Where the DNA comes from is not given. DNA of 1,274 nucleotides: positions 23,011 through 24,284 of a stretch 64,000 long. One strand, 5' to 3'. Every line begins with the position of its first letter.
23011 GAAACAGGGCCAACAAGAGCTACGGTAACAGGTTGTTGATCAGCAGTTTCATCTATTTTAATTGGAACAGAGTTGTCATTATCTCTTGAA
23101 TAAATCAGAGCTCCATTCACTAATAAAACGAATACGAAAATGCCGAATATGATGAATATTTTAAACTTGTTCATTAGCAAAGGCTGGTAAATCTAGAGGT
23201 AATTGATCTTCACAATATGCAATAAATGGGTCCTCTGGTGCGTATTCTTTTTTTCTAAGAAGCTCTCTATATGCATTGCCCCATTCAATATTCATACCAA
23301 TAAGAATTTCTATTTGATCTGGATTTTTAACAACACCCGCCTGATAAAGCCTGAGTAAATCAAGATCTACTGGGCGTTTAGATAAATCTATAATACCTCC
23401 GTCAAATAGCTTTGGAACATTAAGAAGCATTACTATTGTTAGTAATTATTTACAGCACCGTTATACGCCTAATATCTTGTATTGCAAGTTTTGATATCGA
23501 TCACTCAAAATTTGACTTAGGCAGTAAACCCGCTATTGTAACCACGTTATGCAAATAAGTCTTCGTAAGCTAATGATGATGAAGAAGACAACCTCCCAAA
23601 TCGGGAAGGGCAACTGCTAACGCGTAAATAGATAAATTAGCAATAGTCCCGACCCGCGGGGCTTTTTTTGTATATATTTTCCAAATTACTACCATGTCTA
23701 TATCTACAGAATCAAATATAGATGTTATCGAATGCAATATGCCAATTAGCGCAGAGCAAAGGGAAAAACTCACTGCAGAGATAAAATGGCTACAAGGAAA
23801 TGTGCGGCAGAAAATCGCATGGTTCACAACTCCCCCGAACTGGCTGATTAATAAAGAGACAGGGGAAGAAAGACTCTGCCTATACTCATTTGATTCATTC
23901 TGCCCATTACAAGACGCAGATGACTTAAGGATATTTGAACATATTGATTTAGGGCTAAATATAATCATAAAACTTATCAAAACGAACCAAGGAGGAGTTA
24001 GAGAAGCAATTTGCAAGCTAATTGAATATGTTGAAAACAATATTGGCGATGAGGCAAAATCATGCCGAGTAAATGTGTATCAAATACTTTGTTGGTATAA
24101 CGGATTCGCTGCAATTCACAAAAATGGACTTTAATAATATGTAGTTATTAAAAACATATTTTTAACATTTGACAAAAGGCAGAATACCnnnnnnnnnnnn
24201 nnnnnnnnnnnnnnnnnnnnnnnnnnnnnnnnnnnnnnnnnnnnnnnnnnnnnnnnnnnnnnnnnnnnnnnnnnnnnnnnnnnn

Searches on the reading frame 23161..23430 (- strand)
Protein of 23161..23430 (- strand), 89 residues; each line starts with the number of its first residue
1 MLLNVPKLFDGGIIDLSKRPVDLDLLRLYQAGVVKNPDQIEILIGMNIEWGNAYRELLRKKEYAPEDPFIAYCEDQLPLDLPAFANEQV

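Call 3: search_protein_families(library=pfam, proteins=[window:23161-23430:-], max_evalue=1)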
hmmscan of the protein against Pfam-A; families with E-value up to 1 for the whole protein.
window:23161-23430:- (89 aa): 0 families

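Call 4: search_protein_families(library=phrogs, proteins=[window:23161-23430:-], max_evalue=1)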
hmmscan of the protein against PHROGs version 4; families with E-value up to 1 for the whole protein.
window:23161-23430:- (89 aa): 0 families

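Call 15: list_cluster_members(proteins=[window:23161-23430:-, window:22641-23180:-, window:22381-22605:-, window:22059-22343:-, window:21719-22069:-, window:21407-21697:-, window:20886-21353:-, window:23694-24134:+, window:18292-18660:-])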
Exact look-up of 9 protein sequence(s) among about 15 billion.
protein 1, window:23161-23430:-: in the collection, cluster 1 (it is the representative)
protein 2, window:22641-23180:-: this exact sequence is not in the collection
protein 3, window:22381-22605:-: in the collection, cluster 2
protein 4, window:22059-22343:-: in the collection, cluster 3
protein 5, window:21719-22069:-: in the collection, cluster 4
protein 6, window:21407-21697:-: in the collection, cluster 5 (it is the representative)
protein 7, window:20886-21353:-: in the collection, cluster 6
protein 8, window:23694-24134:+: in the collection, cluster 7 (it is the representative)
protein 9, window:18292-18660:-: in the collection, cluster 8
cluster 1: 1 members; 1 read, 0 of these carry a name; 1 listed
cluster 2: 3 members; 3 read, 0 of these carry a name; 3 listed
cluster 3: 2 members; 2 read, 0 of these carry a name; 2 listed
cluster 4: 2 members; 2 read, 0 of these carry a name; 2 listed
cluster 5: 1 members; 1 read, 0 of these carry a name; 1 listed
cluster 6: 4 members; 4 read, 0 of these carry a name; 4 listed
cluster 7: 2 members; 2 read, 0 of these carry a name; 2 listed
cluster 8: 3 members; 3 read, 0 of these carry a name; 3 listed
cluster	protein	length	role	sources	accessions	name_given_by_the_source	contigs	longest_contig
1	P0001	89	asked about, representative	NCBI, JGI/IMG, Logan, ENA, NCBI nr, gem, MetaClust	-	-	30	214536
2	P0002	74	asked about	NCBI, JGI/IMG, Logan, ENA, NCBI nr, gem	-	-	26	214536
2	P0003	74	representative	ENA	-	-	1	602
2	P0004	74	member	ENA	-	-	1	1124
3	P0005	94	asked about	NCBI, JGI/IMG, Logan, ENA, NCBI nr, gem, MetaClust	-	-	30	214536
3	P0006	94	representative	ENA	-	-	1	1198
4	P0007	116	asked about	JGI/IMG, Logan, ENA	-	-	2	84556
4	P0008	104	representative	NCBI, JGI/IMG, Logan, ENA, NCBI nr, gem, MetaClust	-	-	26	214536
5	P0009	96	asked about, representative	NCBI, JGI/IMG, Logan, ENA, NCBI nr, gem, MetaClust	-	-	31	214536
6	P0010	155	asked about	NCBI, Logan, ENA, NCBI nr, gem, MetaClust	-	-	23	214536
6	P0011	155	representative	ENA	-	-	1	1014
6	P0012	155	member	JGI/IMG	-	-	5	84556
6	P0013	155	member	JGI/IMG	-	-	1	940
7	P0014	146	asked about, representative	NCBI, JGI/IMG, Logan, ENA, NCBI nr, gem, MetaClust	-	-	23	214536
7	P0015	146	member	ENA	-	-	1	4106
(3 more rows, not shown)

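Call 22: find_encoding_contigs(protein=P0012, flank=6000, max_places=6)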
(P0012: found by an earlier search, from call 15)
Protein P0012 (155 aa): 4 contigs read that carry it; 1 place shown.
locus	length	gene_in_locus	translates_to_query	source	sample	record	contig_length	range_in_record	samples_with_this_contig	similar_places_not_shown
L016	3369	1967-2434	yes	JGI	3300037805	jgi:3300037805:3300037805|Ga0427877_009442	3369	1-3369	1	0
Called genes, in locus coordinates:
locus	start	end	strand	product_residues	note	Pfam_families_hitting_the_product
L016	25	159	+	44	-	-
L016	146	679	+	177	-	PF00565:SNase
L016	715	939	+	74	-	-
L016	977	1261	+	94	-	-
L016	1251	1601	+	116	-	-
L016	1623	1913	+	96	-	-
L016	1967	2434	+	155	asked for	-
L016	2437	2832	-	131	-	PF00829:Ribosomal_L21p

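Call 36: find_homologous_proteins(query=window:23161-23430:-, max_evalue=0.1)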
Query window:23161-23430:- (89 aa): 1 proteins with E <= 0.1 among 1 candidates.
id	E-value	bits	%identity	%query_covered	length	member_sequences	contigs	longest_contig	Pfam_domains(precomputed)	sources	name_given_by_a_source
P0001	1.2e-52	194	100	100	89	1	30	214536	-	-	-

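Call 60: search_solved_structures(query=window:23161-23430:-, max_evalue=5)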
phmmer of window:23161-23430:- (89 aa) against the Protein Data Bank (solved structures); distinct sequences matched with E-value up to 5: 0.

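Call 64: search_protein_families(library=ncbifam, proteins=[window:23161-23430:-], max_evalue=1)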
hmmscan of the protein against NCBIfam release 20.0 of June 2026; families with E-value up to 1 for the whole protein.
window:23161-23430:- (89 aa): 0 families

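Call 65: search_protein_families(library=padloc, proteins=[window:23161-23430:-], max_evalue=1)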
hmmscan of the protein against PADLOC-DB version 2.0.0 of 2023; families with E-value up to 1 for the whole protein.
window:23161-23430:- (89 aa): 0 families

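Call 73: predict_structure(protein=window:23161-23430:-)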
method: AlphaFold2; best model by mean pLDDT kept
length: 89 residues; sequences in the alignment: 1
mean_pLDDT: 50.6   pTM: 0.31
mean pLDDT of the five models: 50.6, 47.5, 46.0, 43.8, 41.5
residues with pLDDT >= 90: 0; 70-90: 0; 50-70: 47; < 50: 42
segments of 3 or more residues with pLDDT < 50: 1-16, 37-47, 78-89
pLDDT, mean of each block of 10 residues (from residue 1): 38 47 55 51 49 63 61 53 38
secondary structure, 60 per line:
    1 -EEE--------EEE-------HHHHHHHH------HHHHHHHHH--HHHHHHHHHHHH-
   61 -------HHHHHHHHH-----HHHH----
elements in order: E2-4 E13-15 H23-30 H37-45 H48-59 H68-76 H82-85

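Call 81: find_encoding_contigs(protein=P0006, flank=5000)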
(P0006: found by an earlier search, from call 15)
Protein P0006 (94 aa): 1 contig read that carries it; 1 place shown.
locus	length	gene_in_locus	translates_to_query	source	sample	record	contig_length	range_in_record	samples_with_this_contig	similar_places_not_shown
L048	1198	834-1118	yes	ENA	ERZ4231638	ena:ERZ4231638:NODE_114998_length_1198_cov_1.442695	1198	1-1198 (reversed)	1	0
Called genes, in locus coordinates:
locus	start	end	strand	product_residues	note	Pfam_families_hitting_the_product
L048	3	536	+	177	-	PF00565:SNase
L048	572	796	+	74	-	-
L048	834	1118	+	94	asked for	-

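Call 82: find_encoding_contigs(protein=P0011, flank=5000)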
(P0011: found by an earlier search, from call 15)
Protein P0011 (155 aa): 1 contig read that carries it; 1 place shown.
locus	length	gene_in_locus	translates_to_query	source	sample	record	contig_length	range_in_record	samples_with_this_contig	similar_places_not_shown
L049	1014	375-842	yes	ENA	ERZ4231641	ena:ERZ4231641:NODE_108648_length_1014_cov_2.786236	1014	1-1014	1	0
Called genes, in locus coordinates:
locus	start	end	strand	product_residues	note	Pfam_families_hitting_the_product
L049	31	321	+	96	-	-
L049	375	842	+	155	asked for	-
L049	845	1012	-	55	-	?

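Call 83: find_encoding_contigs(protein=P0004, flank=5000)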
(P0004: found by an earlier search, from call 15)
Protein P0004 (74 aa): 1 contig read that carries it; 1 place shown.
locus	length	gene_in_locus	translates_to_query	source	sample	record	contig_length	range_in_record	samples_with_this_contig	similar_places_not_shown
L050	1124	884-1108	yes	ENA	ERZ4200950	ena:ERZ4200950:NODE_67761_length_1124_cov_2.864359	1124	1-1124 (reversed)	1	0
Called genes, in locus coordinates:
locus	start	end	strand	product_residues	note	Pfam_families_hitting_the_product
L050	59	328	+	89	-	-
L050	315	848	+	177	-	PF00565:SNase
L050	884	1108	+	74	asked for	-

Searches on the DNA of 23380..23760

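Call 77: search_rna_families(source=window, start=23380, end=23760, threshold=evalue, max_evalue=10)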
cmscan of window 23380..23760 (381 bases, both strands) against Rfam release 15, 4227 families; matches with E-value up to 10: 3.
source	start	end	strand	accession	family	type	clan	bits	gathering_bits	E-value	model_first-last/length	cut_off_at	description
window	23475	23510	-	RF01153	sn3060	Gene; snRNA; snoRNA; CD-box;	-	15.9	45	1.5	1-67/67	no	Small nucleolar RNA sn3060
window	23563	23664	+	RF02236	asX2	Gene; sRNA;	-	13.7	70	3.7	1-87/87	no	Xanthomonas sRNA asX2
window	23410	23462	-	RF00722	mir-451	Gene; miRNA;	-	12.9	66.5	8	1-71/71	no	mir-451 microRNA precursor family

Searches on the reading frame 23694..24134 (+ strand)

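Call 3: search_protein_families(library=pfam, proteins=[window:23694-24134:+], max_evalue=1)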
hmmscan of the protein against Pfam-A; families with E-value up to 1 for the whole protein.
window:23694-24134:+ (146 aa): 0 families

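Call 4: search_protein_families(library=phrogs, proteins=[window:23694-24134:+], max_evalue=1)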
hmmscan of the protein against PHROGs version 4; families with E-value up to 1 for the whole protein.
window:23694-24134:+ (146 aa): 1 family
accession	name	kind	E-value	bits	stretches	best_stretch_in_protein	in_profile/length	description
phrog_19972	-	unknown function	0.19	12.7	1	9-50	84-125/158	-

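Call 64: search_protein_families(library=ncbifam, proteins=[window:23694-24134:+], max_evalue=1)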
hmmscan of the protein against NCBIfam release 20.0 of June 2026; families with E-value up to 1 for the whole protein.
window:23694-24134:+ (146 aa): 0 families

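Call 65: search_protein_families(library=padloc, proteins=[window:23694-24134:+], max_evalue=1)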
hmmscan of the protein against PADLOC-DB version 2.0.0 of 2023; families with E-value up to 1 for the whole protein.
window:23694-24134:+ (146 aa): 0 families
